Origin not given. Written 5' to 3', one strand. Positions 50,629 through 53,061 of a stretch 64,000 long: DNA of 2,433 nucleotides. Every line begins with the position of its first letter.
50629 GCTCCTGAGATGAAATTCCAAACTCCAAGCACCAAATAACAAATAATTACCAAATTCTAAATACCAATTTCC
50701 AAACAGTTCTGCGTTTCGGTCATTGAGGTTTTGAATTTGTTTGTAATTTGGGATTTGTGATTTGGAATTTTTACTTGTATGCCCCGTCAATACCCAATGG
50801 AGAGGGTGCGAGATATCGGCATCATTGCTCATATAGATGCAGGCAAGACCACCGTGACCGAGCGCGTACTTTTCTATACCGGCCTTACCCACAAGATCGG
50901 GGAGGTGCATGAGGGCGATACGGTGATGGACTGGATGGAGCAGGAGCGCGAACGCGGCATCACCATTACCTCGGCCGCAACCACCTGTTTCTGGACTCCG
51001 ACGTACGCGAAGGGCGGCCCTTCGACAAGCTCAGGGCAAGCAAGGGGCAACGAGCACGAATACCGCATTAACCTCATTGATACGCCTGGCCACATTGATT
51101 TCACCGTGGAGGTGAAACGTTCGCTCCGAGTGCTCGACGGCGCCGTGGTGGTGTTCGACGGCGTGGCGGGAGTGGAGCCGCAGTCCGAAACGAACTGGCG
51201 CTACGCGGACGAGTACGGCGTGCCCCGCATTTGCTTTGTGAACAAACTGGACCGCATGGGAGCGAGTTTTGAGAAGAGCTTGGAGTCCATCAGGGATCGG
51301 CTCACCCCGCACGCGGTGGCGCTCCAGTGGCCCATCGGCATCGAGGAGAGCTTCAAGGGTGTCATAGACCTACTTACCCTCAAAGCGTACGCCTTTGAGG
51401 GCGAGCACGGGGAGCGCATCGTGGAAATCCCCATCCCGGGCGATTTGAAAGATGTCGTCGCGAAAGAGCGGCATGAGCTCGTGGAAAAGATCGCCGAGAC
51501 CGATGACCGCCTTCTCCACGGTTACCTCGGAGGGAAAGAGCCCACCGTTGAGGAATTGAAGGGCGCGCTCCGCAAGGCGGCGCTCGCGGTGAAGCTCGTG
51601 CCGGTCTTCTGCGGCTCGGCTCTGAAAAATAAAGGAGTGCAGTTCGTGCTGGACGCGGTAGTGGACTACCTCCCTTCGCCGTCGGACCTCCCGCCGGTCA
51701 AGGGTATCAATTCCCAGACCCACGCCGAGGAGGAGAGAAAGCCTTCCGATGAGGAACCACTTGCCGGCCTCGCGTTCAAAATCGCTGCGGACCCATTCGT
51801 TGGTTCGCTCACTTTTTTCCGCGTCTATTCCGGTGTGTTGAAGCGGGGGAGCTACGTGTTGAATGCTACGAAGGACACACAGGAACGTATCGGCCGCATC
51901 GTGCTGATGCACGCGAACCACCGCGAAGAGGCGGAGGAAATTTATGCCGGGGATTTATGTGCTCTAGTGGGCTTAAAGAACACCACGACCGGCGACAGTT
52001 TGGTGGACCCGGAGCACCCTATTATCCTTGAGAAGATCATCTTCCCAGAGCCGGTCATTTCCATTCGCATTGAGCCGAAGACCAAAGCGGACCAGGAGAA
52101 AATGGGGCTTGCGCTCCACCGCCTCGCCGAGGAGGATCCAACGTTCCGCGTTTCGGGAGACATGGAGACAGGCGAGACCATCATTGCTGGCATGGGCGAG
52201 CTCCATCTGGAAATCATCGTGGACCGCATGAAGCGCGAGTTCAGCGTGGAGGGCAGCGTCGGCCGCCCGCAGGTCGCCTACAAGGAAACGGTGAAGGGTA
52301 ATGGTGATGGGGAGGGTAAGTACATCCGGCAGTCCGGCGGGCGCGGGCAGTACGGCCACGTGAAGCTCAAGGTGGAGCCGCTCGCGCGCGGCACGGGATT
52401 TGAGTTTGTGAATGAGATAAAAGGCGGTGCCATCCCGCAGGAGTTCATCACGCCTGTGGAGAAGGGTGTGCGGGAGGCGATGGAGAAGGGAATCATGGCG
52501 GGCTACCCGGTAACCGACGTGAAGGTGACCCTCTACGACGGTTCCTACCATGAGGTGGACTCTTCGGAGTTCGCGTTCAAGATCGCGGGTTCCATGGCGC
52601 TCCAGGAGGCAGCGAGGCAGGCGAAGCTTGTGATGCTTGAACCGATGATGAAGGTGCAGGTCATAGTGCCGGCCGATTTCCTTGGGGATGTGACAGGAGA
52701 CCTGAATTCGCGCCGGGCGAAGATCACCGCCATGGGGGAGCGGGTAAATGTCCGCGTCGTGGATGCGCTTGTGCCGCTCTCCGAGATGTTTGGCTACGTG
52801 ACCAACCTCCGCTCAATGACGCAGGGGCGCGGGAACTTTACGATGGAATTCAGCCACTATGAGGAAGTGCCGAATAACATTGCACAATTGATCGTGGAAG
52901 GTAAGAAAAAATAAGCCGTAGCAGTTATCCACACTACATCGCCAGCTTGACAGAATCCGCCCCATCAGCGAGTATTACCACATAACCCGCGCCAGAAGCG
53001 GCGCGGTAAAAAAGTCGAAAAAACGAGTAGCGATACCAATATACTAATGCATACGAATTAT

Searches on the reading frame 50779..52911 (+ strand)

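Call 90: search_protein_families(library=pfam, proteins=[window:50779-52911:+], max_evalue=0.0001)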
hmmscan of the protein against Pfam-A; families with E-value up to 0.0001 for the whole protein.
window:50779-52911:+ (711 aa): 7 families
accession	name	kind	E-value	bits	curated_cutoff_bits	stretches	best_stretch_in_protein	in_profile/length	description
PF00009.33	GTP_EFTU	-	1.8e-61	207.4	26.5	1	9-300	2-188/188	Elongation factor Tu GTP binding domain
PF03764.24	EFG_IV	-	6.6e-48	161.9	24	1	497-616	1-121/121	Elongation factor G, domain IV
PF14492.12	EFG_III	-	8.7e-33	112.7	27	1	422-495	1-74/75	Elongation Factor G, domain III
PF00679.30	EFG_C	-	3.6e-30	104.3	27.9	1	619-703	2-87/89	Elongation factor G C-terminus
PF22042.2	EF-G_D2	-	5.9e-19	68.4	27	1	328-409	2-82/84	Elongation factor G domain 2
PF03144.31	GTP_EFTU_D2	-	1.9e-16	60.7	30.3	1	342-408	1-72/73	Elongation factor Tu domain 2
PF16658.11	RF3_C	-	2.1e-05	24.8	40.1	1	430-506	14-90/132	Class II release factor RF3, C-terminal domain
